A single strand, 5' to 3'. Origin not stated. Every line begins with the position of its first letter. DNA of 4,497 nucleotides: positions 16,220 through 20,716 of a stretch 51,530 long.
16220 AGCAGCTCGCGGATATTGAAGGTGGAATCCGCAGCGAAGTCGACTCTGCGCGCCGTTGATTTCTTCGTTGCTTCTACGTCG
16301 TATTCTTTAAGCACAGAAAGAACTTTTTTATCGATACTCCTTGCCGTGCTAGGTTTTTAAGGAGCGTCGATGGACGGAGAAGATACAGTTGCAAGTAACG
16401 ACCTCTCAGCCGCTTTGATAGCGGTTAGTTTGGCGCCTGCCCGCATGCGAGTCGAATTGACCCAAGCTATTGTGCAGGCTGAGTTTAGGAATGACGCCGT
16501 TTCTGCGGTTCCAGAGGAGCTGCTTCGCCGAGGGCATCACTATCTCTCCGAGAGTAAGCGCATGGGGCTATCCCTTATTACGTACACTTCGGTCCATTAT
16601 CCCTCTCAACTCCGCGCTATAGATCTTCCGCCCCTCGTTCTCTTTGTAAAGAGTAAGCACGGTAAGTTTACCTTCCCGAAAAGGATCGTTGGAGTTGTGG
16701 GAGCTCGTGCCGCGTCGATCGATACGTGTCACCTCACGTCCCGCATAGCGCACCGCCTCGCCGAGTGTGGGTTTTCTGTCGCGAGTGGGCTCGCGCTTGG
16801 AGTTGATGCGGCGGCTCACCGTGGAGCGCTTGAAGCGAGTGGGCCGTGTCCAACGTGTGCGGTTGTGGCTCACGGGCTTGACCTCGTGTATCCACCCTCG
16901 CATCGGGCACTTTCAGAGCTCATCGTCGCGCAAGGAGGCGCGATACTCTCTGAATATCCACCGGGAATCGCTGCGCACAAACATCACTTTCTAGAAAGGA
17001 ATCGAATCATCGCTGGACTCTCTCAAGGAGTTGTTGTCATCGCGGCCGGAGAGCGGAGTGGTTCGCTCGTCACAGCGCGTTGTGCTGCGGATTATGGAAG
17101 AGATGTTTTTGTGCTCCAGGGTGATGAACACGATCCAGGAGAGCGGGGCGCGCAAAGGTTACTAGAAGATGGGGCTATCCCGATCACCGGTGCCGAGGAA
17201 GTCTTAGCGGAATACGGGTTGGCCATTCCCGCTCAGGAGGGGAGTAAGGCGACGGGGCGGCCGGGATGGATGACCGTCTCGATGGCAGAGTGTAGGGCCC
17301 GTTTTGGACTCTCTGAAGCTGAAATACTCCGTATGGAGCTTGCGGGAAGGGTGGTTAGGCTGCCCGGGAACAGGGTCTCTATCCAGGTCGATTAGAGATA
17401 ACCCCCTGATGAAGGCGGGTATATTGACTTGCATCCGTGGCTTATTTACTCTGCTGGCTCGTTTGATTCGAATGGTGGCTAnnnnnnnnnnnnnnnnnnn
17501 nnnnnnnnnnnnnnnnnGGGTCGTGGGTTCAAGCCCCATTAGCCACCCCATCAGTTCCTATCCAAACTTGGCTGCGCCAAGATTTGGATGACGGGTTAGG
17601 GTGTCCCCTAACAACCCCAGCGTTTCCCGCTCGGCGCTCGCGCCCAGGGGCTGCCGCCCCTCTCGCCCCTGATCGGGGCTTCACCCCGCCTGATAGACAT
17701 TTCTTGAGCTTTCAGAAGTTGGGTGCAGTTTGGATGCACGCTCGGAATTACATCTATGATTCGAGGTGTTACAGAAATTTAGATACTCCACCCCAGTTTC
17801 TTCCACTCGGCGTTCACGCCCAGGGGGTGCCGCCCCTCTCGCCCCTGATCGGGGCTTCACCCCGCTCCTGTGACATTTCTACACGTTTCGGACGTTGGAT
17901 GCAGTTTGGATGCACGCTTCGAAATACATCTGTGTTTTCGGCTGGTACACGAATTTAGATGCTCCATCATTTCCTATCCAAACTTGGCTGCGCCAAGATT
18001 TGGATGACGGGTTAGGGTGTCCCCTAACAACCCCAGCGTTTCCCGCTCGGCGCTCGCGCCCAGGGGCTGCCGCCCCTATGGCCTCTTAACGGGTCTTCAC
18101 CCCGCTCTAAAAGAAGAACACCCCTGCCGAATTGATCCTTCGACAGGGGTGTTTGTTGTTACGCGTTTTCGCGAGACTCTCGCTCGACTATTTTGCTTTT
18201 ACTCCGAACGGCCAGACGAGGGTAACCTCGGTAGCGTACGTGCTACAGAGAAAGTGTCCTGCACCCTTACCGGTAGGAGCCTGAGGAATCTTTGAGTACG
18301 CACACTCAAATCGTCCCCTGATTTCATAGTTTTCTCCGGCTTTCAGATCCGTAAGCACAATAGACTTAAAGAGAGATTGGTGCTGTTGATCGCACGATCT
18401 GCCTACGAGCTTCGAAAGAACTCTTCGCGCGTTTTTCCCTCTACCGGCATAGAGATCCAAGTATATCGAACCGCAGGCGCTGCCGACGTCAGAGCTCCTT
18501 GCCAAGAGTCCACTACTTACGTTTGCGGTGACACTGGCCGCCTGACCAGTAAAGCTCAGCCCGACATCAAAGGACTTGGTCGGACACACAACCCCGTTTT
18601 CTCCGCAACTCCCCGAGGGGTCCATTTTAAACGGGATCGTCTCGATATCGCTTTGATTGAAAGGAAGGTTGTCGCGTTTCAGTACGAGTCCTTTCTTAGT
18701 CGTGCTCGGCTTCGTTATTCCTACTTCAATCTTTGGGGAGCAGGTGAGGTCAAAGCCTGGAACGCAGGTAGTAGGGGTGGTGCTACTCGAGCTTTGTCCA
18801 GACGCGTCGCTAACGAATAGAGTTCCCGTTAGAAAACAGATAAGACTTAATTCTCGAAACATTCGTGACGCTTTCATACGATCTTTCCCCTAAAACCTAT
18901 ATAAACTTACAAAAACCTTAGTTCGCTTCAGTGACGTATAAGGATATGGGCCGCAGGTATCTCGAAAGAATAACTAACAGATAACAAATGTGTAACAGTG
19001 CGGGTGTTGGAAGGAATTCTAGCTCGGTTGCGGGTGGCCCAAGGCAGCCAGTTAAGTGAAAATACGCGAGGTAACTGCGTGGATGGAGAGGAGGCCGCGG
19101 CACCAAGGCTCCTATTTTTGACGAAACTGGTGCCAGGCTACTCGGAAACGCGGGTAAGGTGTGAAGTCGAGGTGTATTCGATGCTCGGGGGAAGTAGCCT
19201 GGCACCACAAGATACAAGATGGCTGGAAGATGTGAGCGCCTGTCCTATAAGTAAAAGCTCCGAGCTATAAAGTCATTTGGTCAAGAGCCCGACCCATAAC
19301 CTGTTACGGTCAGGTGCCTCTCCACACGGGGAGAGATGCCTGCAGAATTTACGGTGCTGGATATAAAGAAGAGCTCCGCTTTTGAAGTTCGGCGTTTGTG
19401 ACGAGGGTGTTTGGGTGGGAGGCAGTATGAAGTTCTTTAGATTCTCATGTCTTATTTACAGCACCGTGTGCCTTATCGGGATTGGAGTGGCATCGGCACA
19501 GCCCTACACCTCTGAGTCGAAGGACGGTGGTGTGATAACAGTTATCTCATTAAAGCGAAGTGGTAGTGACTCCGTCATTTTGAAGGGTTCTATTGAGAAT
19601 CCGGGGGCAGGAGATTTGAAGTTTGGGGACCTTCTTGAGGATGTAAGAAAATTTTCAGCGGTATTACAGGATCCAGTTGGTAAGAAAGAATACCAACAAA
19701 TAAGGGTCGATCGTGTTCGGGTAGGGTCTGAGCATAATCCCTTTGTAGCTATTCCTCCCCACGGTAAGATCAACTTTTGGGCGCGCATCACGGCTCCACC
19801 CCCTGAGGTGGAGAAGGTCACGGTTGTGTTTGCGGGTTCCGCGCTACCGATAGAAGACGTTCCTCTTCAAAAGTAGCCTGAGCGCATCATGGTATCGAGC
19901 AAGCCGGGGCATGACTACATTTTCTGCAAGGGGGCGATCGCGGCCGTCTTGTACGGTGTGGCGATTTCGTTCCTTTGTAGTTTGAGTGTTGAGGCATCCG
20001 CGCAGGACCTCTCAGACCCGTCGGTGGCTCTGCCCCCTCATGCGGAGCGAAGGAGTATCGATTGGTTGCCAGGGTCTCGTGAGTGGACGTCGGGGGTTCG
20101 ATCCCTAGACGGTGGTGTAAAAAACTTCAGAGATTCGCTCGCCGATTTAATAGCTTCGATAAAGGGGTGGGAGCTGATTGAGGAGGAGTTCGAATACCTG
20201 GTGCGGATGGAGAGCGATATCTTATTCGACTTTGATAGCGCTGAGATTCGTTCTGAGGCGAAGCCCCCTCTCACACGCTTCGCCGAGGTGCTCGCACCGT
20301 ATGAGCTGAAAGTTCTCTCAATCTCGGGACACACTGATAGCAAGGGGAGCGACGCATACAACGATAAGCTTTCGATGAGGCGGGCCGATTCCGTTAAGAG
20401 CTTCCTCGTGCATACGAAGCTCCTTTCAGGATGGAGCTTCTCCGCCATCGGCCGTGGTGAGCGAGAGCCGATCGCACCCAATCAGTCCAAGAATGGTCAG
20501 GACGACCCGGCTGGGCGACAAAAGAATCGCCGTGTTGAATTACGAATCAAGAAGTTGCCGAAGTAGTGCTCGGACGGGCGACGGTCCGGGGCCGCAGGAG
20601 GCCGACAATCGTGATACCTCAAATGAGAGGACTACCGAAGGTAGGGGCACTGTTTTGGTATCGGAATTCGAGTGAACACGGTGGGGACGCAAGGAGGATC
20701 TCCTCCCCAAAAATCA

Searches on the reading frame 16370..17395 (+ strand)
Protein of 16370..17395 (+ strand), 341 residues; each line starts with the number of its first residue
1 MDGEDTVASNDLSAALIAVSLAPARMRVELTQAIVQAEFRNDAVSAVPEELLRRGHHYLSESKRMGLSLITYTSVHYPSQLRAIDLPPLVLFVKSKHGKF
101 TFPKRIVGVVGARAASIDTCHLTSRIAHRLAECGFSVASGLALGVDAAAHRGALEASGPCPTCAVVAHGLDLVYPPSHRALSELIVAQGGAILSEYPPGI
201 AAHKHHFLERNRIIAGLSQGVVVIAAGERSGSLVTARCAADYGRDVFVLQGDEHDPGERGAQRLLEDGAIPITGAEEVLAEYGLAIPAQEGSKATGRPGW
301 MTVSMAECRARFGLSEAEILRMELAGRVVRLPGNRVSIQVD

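Call 25: search_protein_families(library=pfam, proteins=[window:16370-17395:+], max_evalue=0.001)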
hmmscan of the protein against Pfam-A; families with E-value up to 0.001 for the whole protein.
window:16370-17395:+ (341 aa): 2 families
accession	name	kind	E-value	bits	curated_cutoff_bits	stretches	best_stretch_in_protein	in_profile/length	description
PF02481.21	DNA_processg_A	-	2e-64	217.1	29.6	1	63-272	3-210/212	DNA recombination-mediator protein A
PF18306.6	LDcluster4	-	5.8e-07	29.7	26.3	0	104-158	1-56/151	SLOG cluster4 family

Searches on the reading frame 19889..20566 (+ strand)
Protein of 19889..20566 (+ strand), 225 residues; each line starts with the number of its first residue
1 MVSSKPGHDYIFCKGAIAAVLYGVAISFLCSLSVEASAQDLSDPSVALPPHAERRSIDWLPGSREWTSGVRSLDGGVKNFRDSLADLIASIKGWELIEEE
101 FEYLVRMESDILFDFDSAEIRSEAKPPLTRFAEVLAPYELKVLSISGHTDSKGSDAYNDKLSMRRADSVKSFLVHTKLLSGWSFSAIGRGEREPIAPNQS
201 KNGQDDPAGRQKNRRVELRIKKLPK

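Call 25: search_protein_families(library=pfam, proteins=[window:19889-20566:+], max_evalue=0.001)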
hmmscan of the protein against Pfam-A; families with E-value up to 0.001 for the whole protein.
window:19889-20566:+ (225 aa): 1 family
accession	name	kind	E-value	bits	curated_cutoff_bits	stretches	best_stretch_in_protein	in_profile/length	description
PF00691.25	OmpA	-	1.8e-18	67.1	27.2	1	112-204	1-94/98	OmpA family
